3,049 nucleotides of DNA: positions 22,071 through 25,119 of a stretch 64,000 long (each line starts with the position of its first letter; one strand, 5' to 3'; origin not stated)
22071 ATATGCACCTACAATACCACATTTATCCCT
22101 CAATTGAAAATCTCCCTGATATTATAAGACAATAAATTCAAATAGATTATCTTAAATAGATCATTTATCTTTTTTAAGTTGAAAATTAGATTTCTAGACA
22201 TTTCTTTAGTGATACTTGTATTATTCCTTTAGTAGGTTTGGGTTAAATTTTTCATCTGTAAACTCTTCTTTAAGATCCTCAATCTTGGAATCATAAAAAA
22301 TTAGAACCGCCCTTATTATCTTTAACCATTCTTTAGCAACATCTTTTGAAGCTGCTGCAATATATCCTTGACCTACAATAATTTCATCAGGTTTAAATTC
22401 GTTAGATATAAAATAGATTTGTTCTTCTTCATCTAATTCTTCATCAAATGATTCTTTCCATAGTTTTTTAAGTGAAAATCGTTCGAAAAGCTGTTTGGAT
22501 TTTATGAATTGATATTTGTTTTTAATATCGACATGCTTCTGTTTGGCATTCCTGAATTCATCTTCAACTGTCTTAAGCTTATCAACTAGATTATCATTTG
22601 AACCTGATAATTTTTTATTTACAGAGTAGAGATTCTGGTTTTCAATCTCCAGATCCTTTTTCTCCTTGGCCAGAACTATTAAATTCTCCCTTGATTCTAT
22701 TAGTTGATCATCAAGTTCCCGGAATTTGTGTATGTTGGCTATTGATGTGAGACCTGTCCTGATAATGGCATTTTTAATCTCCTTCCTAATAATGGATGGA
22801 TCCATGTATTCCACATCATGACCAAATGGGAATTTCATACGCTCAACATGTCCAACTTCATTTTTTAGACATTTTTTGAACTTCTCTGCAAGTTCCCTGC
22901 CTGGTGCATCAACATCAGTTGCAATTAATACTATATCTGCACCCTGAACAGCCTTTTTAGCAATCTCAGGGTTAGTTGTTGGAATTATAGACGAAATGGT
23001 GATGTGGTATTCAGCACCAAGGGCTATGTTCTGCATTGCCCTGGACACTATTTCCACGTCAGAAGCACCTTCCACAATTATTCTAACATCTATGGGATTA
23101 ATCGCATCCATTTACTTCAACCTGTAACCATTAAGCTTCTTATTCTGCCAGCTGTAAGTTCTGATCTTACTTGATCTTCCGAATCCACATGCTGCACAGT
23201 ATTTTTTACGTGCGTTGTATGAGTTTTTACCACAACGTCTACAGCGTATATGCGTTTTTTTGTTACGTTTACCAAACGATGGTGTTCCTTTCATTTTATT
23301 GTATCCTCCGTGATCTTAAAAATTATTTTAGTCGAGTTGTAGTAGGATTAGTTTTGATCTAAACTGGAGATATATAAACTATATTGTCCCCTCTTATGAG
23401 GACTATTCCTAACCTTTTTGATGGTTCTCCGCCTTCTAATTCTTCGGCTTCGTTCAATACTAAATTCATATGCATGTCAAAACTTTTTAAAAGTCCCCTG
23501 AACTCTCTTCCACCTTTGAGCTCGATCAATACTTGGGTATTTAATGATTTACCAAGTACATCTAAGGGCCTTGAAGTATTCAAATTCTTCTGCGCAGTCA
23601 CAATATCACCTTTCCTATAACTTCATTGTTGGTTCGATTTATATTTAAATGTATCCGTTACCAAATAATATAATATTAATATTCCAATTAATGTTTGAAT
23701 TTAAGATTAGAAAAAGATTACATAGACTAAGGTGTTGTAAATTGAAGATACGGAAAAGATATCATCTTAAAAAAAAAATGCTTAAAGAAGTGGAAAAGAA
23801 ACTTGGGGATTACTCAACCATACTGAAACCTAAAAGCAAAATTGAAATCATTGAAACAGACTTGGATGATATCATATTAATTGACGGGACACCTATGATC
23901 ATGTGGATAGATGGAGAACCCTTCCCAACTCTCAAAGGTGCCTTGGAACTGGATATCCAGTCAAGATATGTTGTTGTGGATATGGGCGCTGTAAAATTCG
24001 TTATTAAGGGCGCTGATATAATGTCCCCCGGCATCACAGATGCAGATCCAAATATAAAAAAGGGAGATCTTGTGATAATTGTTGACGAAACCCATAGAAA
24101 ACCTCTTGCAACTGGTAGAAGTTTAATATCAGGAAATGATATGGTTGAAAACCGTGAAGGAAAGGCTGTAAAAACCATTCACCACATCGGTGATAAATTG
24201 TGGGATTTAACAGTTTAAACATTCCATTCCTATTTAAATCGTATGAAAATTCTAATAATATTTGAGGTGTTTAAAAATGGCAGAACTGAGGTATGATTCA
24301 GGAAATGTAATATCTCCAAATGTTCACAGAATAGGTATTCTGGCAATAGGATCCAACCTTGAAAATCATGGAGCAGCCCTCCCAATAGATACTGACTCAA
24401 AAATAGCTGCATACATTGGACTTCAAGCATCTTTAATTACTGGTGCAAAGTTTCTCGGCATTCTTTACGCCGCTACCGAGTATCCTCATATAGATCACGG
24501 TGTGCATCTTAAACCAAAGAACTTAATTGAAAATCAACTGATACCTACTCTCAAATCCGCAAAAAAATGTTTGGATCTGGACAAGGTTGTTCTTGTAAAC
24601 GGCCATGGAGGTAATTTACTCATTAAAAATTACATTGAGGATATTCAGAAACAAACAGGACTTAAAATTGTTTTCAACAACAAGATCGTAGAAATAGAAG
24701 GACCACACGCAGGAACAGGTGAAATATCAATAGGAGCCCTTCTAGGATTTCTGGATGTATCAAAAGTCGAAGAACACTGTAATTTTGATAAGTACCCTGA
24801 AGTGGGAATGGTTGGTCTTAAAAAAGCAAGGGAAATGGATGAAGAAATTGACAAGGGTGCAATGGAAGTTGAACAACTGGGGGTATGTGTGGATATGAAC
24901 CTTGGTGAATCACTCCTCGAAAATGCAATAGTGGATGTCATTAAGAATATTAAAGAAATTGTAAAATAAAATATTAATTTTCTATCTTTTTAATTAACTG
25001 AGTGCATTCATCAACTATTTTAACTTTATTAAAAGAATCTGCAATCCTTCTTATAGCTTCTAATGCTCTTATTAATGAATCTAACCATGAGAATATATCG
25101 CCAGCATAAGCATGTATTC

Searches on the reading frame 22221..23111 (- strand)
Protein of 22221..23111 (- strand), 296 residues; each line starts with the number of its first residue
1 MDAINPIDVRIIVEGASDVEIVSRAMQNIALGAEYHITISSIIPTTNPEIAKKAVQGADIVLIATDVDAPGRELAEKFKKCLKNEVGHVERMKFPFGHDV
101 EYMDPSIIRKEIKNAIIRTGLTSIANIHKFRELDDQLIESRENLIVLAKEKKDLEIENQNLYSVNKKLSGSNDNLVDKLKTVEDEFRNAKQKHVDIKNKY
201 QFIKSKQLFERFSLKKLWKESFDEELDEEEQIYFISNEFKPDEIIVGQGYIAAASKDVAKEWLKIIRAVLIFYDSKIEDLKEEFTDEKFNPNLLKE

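Call 46: search_protein_families(library=pfam, proteins=[window:22221-23111:-], max_evalue=0.00001)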
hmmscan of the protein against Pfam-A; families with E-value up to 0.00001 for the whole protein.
window:22221-23111:- (296 aa): 1 family
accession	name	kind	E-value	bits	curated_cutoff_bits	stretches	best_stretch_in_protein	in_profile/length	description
PF01751.28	Toprim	-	1.7e-07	31.8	23.1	1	11-91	3-93/96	Toprim domain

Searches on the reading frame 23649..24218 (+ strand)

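Call 46: search_protein_families(library=pfam, proteins=[window:23649-24218:+], max_evalue=0.00001)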
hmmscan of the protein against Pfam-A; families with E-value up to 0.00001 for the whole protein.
window:23649-24218:+ (189 aa): 2 families
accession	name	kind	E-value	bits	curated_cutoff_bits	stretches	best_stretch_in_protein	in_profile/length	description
PF01472.26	PUA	-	3.4e-21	75.4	24.8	1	107-180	2-74/74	PUA domain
PF09183.16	DUF1947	-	1.1e-08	35.6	22.5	1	36-96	1-60/65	Domain of unknown function (DUF1947)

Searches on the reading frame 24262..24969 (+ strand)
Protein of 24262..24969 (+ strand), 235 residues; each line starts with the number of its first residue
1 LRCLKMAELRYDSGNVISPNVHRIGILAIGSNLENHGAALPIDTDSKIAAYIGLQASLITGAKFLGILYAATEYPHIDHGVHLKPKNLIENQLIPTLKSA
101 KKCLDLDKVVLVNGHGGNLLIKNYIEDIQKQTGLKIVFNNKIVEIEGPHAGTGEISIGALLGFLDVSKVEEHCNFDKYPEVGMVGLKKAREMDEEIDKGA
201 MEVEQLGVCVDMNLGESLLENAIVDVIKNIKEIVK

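Call 46: search_protein_families(library=pfam, proteins=[window:24262-24969:+], max_evalue=0.00001)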
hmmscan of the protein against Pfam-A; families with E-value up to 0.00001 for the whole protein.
window:24262-24969:+ (235 aa): 1 family
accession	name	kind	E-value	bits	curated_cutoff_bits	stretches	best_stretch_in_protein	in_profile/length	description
PF02633.19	Creatininase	-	1.6e-10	41.2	31.3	1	23-158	16-170/238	Creatinine amidohydrolase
